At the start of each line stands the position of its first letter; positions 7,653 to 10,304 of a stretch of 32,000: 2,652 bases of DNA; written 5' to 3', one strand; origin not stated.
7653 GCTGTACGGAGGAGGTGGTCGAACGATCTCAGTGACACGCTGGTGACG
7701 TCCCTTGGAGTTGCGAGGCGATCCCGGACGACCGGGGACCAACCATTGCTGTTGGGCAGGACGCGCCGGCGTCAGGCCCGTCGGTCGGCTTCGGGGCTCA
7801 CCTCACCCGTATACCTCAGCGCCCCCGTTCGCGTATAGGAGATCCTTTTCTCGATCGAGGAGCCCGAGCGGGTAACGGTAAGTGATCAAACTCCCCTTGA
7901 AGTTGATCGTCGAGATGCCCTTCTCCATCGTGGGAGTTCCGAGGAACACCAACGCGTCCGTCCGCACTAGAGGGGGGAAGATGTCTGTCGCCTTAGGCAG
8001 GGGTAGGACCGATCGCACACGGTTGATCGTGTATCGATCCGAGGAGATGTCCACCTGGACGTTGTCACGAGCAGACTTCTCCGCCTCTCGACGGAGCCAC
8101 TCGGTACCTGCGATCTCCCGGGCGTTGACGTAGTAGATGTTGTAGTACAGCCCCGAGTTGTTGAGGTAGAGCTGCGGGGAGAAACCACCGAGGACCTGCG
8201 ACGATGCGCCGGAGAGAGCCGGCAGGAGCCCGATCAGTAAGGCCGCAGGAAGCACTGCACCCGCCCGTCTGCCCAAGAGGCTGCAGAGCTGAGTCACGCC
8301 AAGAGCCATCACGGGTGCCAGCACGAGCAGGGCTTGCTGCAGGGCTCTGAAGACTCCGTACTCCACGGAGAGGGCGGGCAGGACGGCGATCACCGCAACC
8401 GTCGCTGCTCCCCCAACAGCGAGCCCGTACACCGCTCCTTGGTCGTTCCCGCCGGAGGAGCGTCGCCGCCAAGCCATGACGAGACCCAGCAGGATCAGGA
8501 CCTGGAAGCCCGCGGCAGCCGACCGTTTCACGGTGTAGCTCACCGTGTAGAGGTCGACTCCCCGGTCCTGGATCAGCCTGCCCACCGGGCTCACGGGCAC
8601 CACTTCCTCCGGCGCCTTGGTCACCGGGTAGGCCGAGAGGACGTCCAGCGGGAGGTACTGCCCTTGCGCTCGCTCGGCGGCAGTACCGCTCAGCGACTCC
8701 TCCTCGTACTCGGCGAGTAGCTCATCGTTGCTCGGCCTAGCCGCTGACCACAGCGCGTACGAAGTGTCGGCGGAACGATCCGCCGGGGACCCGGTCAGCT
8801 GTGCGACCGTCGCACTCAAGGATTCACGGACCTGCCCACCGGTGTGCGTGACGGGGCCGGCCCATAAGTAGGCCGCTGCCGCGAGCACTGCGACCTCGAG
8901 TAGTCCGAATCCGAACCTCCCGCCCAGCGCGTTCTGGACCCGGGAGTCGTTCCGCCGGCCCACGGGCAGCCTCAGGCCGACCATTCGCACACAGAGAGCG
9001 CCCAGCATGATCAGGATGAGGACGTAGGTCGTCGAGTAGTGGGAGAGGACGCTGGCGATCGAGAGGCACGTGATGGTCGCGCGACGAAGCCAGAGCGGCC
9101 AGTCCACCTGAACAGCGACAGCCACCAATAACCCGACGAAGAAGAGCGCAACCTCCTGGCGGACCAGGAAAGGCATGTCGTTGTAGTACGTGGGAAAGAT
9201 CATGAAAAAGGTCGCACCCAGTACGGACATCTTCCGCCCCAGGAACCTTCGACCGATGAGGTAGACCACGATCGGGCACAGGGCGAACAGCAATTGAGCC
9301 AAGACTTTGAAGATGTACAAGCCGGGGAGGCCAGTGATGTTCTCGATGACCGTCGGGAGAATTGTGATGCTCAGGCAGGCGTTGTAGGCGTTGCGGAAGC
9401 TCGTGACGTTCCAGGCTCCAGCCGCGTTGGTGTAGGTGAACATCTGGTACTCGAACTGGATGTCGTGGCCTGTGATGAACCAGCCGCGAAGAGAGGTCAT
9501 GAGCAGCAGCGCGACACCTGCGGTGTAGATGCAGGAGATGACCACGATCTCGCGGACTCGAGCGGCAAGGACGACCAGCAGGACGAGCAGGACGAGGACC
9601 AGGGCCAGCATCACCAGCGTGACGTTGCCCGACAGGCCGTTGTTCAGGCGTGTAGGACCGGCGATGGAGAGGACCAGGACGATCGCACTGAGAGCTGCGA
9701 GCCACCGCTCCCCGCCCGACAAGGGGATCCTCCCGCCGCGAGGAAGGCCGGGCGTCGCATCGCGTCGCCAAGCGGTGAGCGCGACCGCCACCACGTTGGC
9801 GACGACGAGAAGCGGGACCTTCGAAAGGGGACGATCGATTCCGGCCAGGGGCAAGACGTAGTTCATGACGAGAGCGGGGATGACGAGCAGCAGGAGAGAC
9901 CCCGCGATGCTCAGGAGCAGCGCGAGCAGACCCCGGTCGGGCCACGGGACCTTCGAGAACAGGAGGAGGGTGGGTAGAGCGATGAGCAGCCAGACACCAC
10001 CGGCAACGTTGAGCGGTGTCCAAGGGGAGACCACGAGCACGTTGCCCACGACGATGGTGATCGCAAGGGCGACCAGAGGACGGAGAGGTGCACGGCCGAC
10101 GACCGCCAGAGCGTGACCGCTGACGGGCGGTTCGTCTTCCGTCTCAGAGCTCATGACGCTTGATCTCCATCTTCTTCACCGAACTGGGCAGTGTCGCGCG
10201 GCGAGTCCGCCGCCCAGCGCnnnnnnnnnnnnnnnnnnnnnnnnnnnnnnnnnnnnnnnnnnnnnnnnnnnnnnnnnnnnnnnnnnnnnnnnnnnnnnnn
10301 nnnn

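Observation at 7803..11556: Dpm1-like soluble GT2, small single-pass protein and 783-aa DUF2206-like polytopic protein: candidate uncharacterised extracytoplasmic glycan-transfer/polymerisation module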

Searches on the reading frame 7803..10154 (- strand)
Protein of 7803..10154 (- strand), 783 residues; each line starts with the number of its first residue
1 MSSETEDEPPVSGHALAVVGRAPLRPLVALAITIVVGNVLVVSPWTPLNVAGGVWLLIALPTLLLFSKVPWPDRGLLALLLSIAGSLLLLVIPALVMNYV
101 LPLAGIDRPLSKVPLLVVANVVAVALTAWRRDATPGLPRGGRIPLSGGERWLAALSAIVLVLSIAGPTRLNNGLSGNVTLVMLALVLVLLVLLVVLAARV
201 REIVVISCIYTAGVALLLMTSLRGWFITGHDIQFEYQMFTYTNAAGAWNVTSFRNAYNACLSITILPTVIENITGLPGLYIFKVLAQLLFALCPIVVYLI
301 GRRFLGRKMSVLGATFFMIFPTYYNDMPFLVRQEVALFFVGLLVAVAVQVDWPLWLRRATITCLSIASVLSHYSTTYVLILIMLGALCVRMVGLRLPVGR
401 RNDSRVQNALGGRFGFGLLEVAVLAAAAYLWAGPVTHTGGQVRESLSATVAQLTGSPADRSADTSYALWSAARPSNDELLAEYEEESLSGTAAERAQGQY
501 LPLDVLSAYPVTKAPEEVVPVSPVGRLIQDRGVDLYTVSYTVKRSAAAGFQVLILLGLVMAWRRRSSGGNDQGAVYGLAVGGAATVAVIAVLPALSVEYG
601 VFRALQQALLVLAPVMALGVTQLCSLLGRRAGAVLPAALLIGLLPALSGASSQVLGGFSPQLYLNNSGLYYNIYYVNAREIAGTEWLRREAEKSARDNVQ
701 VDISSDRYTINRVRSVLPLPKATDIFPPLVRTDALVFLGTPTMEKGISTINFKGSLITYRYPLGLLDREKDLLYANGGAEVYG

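Call 4: search_protein_families(library=pfam, proteins=[window:7803-10154:-], max_evalue=1)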
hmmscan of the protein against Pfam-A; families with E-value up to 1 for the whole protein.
window:7803-10154:- (783 aa): 1 family
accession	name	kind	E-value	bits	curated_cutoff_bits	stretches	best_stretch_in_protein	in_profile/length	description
PF09971.14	DUF2206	-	1.7e-06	27.6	35.6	2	551-782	125-368/368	Predicted membrane protein (DUF2206)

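Call 6: search_protein_families(library=ncbifam, proteins=[window:7803-10154:-], max_evalue=0.01)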
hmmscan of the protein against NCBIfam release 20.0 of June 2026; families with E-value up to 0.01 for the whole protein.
window:7803-10154:- (783 aa): 1 family
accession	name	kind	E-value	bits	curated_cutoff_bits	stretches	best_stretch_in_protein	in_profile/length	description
TIGR04154.1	archaeo_STT3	subfamily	0.0072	14.7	450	1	284-323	100-139/831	oligosaccharyl transferase, archaeosortase A system-associated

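Call 7: search_solved_structures(query=window:7803-10154:-, max_evalue=10)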
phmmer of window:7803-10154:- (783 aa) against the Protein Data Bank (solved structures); distinct sequences matched with E-value up to 10: 0.

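Call 9: find_homologous_proteins(query=window:7803-10154:-)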
Query window:7803-10154:- (783 aa): 910 proteins with E <= 0.001 among 8000 candidates; the best 120 are listed.
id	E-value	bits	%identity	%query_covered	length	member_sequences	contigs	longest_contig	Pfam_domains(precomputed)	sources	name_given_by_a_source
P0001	0.0e+0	1686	100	100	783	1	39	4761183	PF09971.15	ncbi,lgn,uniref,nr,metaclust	ncbi:hypothetical protein [Kineococcus radiotolerans]|uniref:Membrane protein-like n=1 Tax=Kineococc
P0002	1.6e-174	600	42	95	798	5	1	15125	PF09971.15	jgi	jgi:uncharacterized membrane protein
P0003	6.7e-161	555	39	100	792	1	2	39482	PF09971.15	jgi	jgi:uncharacterized membrane protein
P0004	1.3e-160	554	41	96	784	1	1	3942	PF09971.15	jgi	jgi:uncharacterized membrane protein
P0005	2.0e-157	544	41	94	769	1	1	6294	PF09971.15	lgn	-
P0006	2.3e-157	544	40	94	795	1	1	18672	PF09971.15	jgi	jgi:uncharacterized membrane protein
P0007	2.7e-157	543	39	91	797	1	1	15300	PF09971.15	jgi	jgi:uncharacterized membrane protein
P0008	8.9e-157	542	40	93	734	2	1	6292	PF09971.15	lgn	-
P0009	1.6e-156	541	41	98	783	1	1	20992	PF09971.15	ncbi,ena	-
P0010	9.7e-156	538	41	94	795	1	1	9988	PF09971.15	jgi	jgi:uncharacterized membrane protein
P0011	1.3e-155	538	38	91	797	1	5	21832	PF09971.15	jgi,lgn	jgi:uncharacterized membrane protein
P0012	5.7e-154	532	39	96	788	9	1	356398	PF09971.15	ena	-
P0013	6.0e-154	532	39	94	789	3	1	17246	PF09971.15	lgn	-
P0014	7.4e-154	532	39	93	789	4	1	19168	PF09971.15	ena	-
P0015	1.3e-153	531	41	94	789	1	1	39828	PF09971.15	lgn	-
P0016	3.5e-153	530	41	99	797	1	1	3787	PF09971.15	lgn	-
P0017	3.5e-153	530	37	91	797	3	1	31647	PF09971.15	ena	-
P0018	1.1e-152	528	38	96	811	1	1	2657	PF09971.15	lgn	-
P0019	1.4e-152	528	41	92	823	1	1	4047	PF09971.15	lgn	-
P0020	2.1e-152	527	38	94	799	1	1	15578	PF09971.15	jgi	jgi:uncharacterized membrane protein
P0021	2.0e-151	524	39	90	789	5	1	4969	PF09971.15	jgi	jgi:uncharacterized membrane protein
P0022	2.0e-151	524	41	93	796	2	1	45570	PF09971.15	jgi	jgi:uncharacterized membrane protein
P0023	4.4e-151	523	38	96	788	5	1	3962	PF09971.15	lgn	-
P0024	5.1e-151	523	38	94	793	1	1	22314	PF09971.15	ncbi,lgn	-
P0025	6.2e-151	522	40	94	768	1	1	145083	PF09971.15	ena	-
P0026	1.4e-150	521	40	94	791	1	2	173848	PF09971.15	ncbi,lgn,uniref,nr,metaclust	ncbi:DUF2206 domain-containing protein [Pseudonocardia asaccharolytica]|uniref:Uncharacterized prote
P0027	1.4e-150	521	40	95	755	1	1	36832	PF09971.15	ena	-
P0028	1.5e-150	521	39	91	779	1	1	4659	PF09971.15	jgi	jgi:uncharacterized membrane protein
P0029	1.5e-150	521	40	93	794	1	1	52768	PF09971.15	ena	-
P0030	2.6e-150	520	38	91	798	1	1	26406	PF09971.15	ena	-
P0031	5.0e-150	519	38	97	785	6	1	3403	PF09971.15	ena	-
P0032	3.8e-149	516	38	97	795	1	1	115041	PF09971.15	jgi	jgi:uncharacterized membrane protein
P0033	4.4e-149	516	38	94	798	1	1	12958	PF09971.15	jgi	jgi:uncharacterized membrane protein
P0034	5.1e-149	516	39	95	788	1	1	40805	PF09971.15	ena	-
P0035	6.0e-149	516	37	97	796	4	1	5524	PF09971.15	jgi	jgi:uncharacterized membrane protein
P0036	3.0e-148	514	37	97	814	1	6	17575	PF09971.15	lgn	-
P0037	3.4e-148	513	40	94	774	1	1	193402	PF09971.15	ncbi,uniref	ncbi:DUF2206 domain-containing protein [Streptacidiphilus sp. EB129]|uniref:DUF2206 domain-containin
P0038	3.5e-147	510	38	97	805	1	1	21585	PF09971.15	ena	-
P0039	3.7e-147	510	38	94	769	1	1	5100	PF09971.15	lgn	-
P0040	7.8e-147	509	37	96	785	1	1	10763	PF09971.15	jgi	jgi:uncharacterized membrane protein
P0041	2.0e-146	508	37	96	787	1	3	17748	PF09971.15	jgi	jgi:uncharacterized membrane protein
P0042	2.1e-146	507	37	97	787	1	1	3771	PF09971.15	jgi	jgi:uncharacterized membrane protein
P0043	4.5e-146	506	38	94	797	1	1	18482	PF09971.15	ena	-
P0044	5.6e-146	506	41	94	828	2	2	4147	PF09971.15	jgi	jgi:uncharacterized membrane protein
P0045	6.4e-146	506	37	100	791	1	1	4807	PF09971.15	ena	-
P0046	6.4e-146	506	37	94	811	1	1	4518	PF09971.15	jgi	jgi:uncharacterized membrane protein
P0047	2.3e-145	504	39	94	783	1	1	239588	PF09971.15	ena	-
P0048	2.5e-145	504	39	88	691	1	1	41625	PF09971.15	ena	-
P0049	3.6e-145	503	39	96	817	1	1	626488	PF09971.15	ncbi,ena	-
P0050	6.2e-145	503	40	90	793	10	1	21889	PF09971.15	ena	-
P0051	7.3e-145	502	39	88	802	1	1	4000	PF09971.15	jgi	jgi:uncharacterized membrane protein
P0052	1.1e-144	502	38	94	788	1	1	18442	PF09971.15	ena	-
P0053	1.1e-144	502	38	87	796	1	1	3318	PF09971.15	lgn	-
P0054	1.4e-144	501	36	97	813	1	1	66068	PF09971.15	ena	-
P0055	2.4e-144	501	37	93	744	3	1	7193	PF09971.15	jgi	jgi:uncharacterized membrane protein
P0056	4.7e-144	500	38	93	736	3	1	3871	PF09971.15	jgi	-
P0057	5.5e-144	499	41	80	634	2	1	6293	PF09971.15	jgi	jgi:uncharacterized membrane protein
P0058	7.1e-144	499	39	96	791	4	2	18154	PF09971.15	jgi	jgi:uncharacterized membrane protein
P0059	7.6e-144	499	36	95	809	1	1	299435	PF09971.15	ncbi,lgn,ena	-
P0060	1.1e-143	498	36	94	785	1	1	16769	PF09971.15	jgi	jgi:uncharacterized membrane protein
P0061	1.3e-143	498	39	94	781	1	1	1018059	PF09971.15,PF13231.13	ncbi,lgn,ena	-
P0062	3.2e-143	497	37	91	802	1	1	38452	PF09971.15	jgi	jgi:uncharacterized membrane protein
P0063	5.1e-143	496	37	95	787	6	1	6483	PF09971.15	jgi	jgi:uncharacterized membrane protein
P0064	5.7e-143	496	41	93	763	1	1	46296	PF09971.15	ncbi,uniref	ncbi:DUF2206 domain-containing protein [Streptomyces yangpuensis]|uniref:DUF2206 domain-containing p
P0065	8.1e-143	496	37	95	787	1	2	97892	PF09971.15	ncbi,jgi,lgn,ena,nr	ncbi:MAG TPA: DUF2206 domain-containing protein [Micromonosporaceae bacterium]|nr:DUF2206 domain-con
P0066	2.8e-142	494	41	93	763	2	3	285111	PF09971.15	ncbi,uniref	ncbi:hypothetical protein [Streptomyces erythrochromogenes]|uniref:hypothetical protein n=1 Tax=Stre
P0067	3.6e-142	493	39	94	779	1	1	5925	PF09971.15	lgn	-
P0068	5.0e-142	493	36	99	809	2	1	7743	PF09971.15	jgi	jgi:uncharacterized membrane protein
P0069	5.0e-142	493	36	93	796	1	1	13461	PF09971.15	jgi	jgi:uncharacterized membrane protein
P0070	5.0e-142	493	38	99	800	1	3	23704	PF09971.15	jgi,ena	-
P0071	8.0e-142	492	37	96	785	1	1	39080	PF09971.15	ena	-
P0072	8.9e-142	492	40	93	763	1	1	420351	PF09971.15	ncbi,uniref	ncbi:hypothetical protein ACFWG0_08040 [Streptomyces yangpuensis]|uniref:hypothetical protein n=1 Ta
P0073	9.2e-142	492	41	93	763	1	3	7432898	PF09971.15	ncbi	ncbi:hypothetical protein ACWGQT_12170 [Streptomyces yangpuensis]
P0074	1.1e-141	492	40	90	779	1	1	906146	PF09971.15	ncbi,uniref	ncbi:hypothetical protein [Streptomyces swartbergensis]|uniref:hypothetical protein n=1 Tax=Streptom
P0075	1.2e-141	492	37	96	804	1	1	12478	PF09971.15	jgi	jgi:uncharacterized membrane protein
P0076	1.3e-141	492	41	93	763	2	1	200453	PF09971.15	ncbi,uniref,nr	ncbi:DUF2206 domain-containing protein [Streptomyces sp. IMTB 1903]|uniref:DUF2206 domain-containing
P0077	1.7e-141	491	37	97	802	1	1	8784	PF09971.15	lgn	-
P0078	1.7e-141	491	38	93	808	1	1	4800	PF09971.15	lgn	-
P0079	2.0e-141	491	40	93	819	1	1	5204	PF09971.15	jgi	jgi:uncharacterized membrane protein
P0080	2.4e-141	491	41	93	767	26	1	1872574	PF09971.15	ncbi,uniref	ncbi:hypothetical protein ACIRS3_05140 [Streptomyces virginiae]|uniref:hypothetical protein n=1 Tax=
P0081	2.8e-141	490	41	93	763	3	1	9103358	PF09971.15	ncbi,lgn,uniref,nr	ncbi:hypothetical protein [Streptomyces erythrochromogenes]|uniref:hypothetical protein n=1 Tax=Stre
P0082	3.0e-141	490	40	87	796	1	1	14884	PF09971.15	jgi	jgi:uncharacterized membrane protein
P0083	3.3e-141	490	41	93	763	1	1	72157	PF09971.15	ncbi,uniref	ncbi:hypothetical protein [Streptomyces erythrochromogenes]|uniref:hypothetical protein n=1 Tax=Stre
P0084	3.7e-141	490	41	93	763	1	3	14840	PF09971.15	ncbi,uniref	ncbi:hypothetical protein ACFQ7B_37090 [Streptomyces erythrochromogenes]|uniref:hypothetical protein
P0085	4.5e-141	490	41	93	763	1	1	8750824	PF09971.15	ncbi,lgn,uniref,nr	ncbi:hypothetical protein [Streptomyces erythrochromogenes]|uniref:hypothetical protein n=1 Tax=Stre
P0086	5.8e-141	489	39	94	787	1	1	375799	PF09971.15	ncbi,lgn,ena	-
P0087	8.6e-141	489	41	93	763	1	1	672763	PF09971.15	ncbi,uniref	ncbi:DUF2206 domain-containing protein [Streptomyces yangpuensis]|uniref:DUF2206 domain-containing p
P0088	8.9e-141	489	41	93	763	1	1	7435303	PF09971.15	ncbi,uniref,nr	ncbi:DUF2206 domain-containing protein [Streptomyces yangpuensis]|uniref:DUF2206 domain-containing p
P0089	1.1e-140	489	38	93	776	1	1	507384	PF09971.15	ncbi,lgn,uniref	ncbi:hypothetical protein [Streptomyces sp. NPDC049915]|uniref:hypothetical protein n=1 Tax=Streptom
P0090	1.4e-140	488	41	93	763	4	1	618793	PF09971.15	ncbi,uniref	ncbi:hypothetical protein [Streptomyces erythrochromogenes]|uniref:hypothetical protein n=1 Tax=Stre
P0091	5.5e-140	486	41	93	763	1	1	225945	PF09971.15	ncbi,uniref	ncbi:hypothetical protein ACFVJ8_21585 [Streptomyces yangpuensis]|uniref:hypothetical protein n=1 Ta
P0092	9.4e-140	485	37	95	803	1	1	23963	PF09971.15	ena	-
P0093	9.8e-140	485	41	93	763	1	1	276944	PF09971.15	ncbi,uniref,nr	ncbi:DUF2206 domain-containing protein [Streptomyces sp. NRRL S-378]|uniref:DUF2206 domain-containin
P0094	1.4e-139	485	37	93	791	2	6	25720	PF09971.15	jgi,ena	jgi:uncharacterized membrane protein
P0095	1.4e-139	485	41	93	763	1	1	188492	PF09971.15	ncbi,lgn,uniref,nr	ncbi:DUF2206 domain-containing protein [Streptomyces sp. A0592]|uniref:DUF2206 domain-containing pro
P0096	1.9e-139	484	38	97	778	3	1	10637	PF09971.15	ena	-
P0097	2.3e-139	484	37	91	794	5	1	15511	PF09971.15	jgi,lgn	jgi:uncharacterized membrane protein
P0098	2.5e-139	484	41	93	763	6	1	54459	PF09971.15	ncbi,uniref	ncbi:DUF2206 domain-containing protein [Streptomyces sp. NPDC056491]|uniref:DUF2206 domain-containin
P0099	2.7e-139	484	39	90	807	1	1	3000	PF09971.15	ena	-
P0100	2.7e-139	484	39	96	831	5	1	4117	PF09971.15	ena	-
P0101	2.9e-139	484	36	97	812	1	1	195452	PF09971.15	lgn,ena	-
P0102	3.5e-139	484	39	90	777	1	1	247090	PF09971.15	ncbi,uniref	ncbi:DUF2206 domain-containing protein [Streptomyces sp. NPDC028635]|uniref:DUF2206 domain-containin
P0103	7.1e-139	483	40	93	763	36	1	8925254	PF09971.15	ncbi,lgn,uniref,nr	ncbi:DUF2206 domain-containing protein [Streptomyces avidinii]|uniref:hypothetical protein n=1 Tax=S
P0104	7.8e-139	482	40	93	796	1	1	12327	PF09971.15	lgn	-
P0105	7.9e-139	482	38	90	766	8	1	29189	PF20176.4,PF09971.15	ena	-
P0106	1.0e-138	482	37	97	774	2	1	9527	PF09971.15,PF13231.13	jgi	jgi:uncharacterized membrane protein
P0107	2.3e-138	481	38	94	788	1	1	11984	PF09971.15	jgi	jgi:uncharacterized membrane protein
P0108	2.5e-138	481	37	92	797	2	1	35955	PF09971.15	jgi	jgi:uncharacterized membrane protein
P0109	2.8e-138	481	39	93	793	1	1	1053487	PF09971.15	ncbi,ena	-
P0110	3.1e-138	480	36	100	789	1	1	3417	PF09971.15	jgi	jgi:uncharacterized membrane protein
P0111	6.1e-138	479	36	97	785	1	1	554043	PF09971.15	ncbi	-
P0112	7.1e-138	479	39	93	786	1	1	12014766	PF09971.15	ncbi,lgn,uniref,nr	ncbi:DUF2206 domain-containing protein [Actinoplanes sp. L3-i22]|uniref:DUF2206 domain-containing pr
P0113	9.8e-138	479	39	97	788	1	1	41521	PF09971.15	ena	-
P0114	1.2e-137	479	36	94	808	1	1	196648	PF09971.15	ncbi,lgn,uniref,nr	ncbi:DUF2206 domain-containing protein [Mycobacterium sp. 94-17]|uniref:DUF2206 domain-containing pr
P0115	1.3e-137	478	38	89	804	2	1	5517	PF09971.15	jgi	-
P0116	1.8e-137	478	38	91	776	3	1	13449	PF09971.15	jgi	jgi:uncharacterized membrane protein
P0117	1.9e-137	478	37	96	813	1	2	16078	PF09971.15,PF13231.13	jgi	jgi:uncharacterized membrane protein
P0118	1.9e-137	478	37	100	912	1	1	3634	PF09971.15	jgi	jgi:uncharacterized membrane protein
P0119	2.0e-137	478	36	97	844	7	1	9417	PF09971.15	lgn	-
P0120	3.9e-137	477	38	97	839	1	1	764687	PF09971.15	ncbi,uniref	ncbi:hypothetical protein ACFZB9_06200 [Kitasatospora sp. NPDC008050]|uniref:hypothetical protein n=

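Call 15: find_related_loci(query=A1, collection=genome_contigs, flank=10000)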
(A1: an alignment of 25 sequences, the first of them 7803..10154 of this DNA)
Query A1 (783 aa) in genome_contigs; peptide patterns used: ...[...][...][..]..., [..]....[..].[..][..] (x = any residue, [..] = any of these).
398 stretches matched a pattern; 379 encode a relative of the query (tblastn E <= 1e-3); the best 80 are kept; 80 distinct loci.
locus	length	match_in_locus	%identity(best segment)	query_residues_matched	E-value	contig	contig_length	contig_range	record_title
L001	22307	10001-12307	39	23-782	3e-165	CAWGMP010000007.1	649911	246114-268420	MAG: uncultured Actinomycetota bacterium isolate MFD01213.bin.1.138 genome assembly, contig: contig_1744, whole genome s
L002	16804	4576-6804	38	47-782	4e-154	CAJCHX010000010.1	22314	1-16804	Acidobacteriaceae bacterium isolate BOG_194 genome assembly, contig: k141_4720926, whole genome shotgun sequence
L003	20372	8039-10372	41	12-782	4e-150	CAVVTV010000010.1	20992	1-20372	MAG: uncultured Thermoleophilia bacterium isolate MFD04492.bin.1.102 genome assembly, contig: contig_47738, whole genome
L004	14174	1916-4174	38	48-782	7e-150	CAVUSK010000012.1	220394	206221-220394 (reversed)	MAG: uncultured Actinomycetota bacterium isolate MFD06085.bin.2.87 genome assembly, contig: contig_49642, whole genome s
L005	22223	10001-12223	40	48-782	1e-145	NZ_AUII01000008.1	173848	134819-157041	Pseudonocardia asaccharolytica DSM 44247 = NBRC 16224 strain DSM 44247 G567DRAFT_scaffold00008.8_C, whole genome shotgun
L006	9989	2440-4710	39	26-782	3e-144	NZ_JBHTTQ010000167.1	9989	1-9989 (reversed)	Streptomyces sp. NPDC056527 NPDC056527_T10_D1.ctg-0167, whole genome shotgun sequence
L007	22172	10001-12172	40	53-782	1e-143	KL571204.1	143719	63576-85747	Actinoplanes liguriensis strain NRRL B-16723 genomic scaffold P065_Doro1_scaffold10, whole genome shotgun sequence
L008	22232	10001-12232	39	46-782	3e-141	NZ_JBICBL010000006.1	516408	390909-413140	Streptomyces sp. NPDC013457 NPDC013457_215_D12.ctg-0006, whole genome shotgun sequence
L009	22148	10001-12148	40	75-782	1e-140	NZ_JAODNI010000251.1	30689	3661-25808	MAG: Pseudonocardia sp. isolate RYN_114 scaffold_1236371, whole genome shotgun sequence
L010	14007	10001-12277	40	30-782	3e-138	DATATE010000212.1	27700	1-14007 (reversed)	MAG TPA_asm: Pseudonocardiaceae bacterium isolate SMAG_U5538 k141_1937241, whole genome shotgun sequence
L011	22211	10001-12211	39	53-782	2e-137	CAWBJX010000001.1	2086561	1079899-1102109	MAG: uncultured Acidimicrobiaceae bacterium isolate MFD03044.bin.2.82 genome assembly, contig: contig_16279, whole genom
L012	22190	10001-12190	39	52-782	4e-137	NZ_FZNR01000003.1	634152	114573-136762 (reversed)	Actinoplanes regularis strain DSM 43151, whole genome shotgun sequence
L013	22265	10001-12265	39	30-782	8e-137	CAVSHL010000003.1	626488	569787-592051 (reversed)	MAG: uncultured Actinomycetota bacterium isolate MFD04212.bin.1.234 genome assembly, contig: contig_12346, whole genome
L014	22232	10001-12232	37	53-782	6e-136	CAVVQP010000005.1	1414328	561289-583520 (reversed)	MAG: uncultured Actinomycetota bacterium isolate MFD02671.bin.2.58 genome assembly, contig: contig_18536, whole genome s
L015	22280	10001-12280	40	44-782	2e-135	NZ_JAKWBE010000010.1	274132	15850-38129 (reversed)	Streptomyces gilvus strain CME 23 10, whole genome shotgun sequence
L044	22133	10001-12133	37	85-782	9e-126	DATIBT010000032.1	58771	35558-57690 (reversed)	MAG TPA_asm: Candidatus Saccharimonadales bacterium isolate SMAG_U16297 k141_1541855, whole genome shotgun sequence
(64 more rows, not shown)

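Call 20: predict_structure(alignment_id=A1)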
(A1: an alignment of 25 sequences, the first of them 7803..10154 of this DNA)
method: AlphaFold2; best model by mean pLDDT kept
length: 783 residues; sequences in the alignment: 25
mean_pLDDT: 83.1   pTM: 0.87
mean pLDDT of the five models: 83.1, 79.4, 78.1, 77.6, 76.8
residues with pLDDT >= 90: 358; 70-90: 295; 50-70: 77; < 50: 53
segments of 3 or more residues with pLDDT < 50: 1-22, 133-135, 409-411, 705-721
pLDDT, mean of each block of 10 residues (from residue 1): 40 39 69 93 92 95 91 88 96 96 95 95 88 51 83 96 93 90 96 92 94 92 65 82 90 79 95 92 92 96 90 92 61 92 92 91 95 90 91 62 51 72 92 81 75 68 61 78 90 92 94 89 92 86 84 92 77 84 89 73 86 93 86 85 87 87 83 77 83 68 52 45 77 88 87 81 93 89 90
secondary structure, 60 per line:
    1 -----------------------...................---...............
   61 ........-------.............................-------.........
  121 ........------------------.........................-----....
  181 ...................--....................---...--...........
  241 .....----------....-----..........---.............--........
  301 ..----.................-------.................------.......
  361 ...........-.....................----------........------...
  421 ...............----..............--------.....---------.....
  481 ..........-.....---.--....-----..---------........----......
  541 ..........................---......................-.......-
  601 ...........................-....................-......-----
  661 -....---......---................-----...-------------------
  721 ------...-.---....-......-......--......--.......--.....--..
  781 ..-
elements in order (helices of 4 or more, strands of 3 or more residues): H24-42 H46-68 H76-104 H112-128 H147-171 H177-199 H202-221 H230-245 H256-259 H265-274 H278-290 H293-302 H307-323 H331-347 H354-371 H373-393 H404-411 H418-435 H440-453 H462-466 H476-490 H492-496 H503-506 H523-530 H535-566 H570-591 H593-599 H601-627 H629-648 H650-655 H662-665 H669-674 H678-693 E699-701 E735-738 H740-745 E747-752 E755-760 H763-769 E772-776 E779-782
